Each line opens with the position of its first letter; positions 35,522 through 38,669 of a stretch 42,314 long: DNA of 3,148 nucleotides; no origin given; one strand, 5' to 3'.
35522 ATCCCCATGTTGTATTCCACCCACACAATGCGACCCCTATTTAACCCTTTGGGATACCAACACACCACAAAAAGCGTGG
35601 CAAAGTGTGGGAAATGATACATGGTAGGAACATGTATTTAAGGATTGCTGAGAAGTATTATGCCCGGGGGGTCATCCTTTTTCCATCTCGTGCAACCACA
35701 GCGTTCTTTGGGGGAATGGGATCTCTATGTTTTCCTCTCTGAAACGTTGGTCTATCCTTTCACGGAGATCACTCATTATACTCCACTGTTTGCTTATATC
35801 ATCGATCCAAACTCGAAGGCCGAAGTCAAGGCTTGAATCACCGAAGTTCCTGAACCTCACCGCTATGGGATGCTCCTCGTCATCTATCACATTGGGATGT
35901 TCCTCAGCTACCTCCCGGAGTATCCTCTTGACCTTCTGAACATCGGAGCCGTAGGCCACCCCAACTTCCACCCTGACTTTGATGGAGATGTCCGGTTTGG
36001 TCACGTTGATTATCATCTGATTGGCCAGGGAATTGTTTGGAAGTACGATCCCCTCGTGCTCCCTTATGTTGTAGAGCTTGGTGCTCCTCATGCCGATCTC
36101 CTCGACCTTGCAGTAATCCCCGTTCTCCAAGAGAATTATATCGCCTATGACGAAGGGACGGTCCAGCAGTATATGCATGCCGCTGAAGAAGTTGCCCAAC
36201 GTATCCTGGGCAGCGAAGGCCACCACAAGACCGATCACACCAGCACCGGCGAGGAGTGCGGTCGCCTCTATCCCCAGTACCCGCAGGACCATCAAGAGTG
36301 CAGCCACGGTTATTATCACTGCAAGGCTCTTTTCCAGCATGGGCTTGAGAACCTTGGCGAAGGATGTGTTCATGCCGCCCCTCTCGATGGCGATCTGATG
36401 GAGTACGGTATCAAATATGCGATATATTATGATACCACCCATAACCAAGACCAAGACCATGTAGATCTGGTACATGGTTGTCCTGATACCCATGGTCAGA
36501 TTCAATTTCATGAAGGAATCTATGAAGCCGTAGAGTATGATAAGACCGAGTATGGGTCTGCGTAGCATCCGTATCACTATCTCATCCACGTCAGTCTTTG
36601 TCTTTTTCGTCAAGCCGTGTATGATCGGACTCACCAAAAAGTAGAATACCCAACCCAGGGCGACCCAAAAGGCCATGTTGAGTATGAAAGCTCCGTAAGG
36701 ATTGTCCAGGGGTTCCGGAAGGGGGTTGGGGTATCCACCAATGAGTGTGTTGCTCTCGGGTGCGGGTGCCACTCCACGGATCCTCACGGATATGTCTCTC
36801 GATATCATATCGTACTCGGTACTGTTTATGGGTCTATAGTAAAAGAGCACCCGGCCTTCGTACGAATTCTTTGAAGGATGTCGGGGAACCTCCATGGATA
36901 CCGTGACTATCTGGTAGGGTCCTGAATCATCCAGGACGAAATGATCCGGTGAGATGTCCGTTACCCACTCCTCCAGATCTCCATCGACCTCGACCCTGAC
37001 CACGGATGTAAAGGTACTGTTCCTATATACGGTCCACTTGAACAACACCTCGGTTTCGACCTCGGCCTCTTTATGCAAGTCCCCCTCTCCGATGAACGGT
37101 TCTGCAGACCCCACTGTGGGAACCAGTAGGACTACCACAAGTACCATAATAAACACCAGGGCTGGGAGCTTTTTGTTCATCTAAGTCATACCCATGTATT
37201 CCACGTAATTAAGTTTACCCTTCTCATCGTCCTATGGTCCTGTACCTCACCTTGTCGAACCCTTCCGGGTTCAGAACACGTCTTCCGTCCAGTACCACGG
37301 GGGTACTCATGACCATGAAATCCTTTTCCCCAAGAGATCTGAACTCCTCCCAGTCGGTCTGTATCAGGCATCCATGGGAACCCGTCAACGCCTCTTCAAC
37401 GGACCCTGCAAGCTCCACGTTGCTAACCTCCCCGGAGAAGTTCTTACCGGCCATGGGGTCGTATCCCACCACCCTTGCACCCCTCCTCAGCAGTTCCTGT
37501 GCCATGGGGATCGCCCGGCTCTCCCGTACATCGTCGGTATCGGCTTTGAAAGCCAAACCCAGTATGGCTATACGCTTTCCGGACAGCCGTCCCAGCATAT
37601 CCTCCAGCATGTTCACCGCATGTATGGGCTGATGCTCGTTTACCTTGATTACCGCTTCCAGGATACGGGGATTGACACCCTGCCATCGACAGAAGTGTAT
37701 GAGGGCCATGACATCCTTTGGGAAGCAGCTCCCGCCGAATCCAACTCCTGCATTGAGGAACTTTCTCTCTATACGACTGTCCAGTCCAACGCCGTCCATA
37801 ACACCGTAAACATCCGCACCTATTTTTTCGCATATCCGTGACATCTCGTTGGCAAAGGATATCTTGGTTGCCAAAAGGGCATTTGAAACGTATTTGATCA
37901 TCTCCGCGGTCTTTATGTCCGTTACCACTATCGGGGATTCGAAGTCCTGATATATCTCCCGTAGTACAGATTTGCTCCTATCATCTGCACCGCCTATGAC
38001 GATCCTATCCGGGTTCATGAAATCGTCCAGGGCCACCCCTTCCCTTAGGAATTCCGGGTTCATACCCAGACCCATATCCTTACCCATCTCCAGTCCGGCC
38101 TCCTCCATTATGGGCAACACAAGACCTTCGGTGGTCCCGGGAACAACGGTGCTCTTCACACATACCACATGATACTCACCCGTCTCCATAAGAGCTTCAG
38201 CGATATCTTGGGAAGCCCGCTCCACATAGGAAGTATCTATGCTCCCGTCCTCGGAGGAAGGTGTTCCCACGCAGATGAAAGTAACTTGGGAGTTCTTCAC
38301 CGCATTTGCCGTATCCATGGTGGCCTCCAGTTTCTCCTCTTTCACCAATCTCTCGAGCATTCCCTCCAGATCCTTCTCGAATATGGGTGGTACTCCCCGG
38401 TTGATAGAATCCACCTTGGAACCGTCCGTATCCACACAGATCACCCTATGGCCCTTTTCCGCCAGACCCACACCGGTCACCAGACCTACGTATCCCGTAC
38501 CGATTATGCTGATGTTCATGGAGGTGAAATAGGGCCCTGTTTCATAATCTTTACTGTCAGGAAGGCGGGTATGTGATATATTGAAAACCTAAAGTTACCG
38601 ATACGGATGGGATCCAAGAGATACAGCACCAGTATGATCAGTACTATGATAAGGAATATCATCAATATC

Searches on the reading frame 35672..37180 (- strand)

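Call 12: search_protein_families(library=pfam, proteins=[window:35672-37180:-], max_evalue=0.001)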
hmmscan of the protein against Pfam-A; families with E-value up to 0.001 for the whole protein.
window:35672-37180:- (502 aa): 3 families
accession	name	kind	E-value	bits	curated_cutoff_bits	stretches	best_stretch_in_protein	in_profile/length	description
PF21082.3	MS_channel_3rd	-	3.5e-22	79.1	21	1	402-487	1-88/88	Mechanosensitive ion channel MscS, C-terminal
PF00924.24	MS_channel_2nd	-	2.5e-12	47.2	20.2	1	326-395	1-68/68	Mechanosensitive ion channel, beta-domain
PF21088.3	MS_channel_1st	-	1.7e-06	28.4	23.1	1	286-325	3-42/42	Mechanosensitive ion channel, transmembrane helices 2/3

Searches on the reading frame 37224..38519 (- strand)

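Call 12: search_protein_families(library=pfam, proteins=[window:37224-38519:-], max_evalue=0.001)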
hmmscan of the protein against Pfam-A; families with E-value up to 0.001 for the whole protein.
window:37224-38519:- (431 aa): 3 families
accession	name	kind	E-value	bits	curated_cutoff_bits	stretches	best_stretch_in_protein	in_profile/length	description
PF03721.20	UDPG_MGDP_dh_N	-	3.4e-63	213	27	1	1-189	1-187/187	UDP-glucose/GDP-mannose dehydrogenase family, NAD binding domain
PF00984.24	UDPG_MGDP_dh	-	1.6e-37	127.9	25.4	1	203-295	1-93/94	UDP-glucose/GDP-mannose dehydrogenase family, central domain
PF03720.21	UDPG_MGDP_dh_C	-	7.2e-27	94.2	30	1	318-418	1-103/103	UDP-glucose/GDP-mannose dehydrogenase family, UDP binding domain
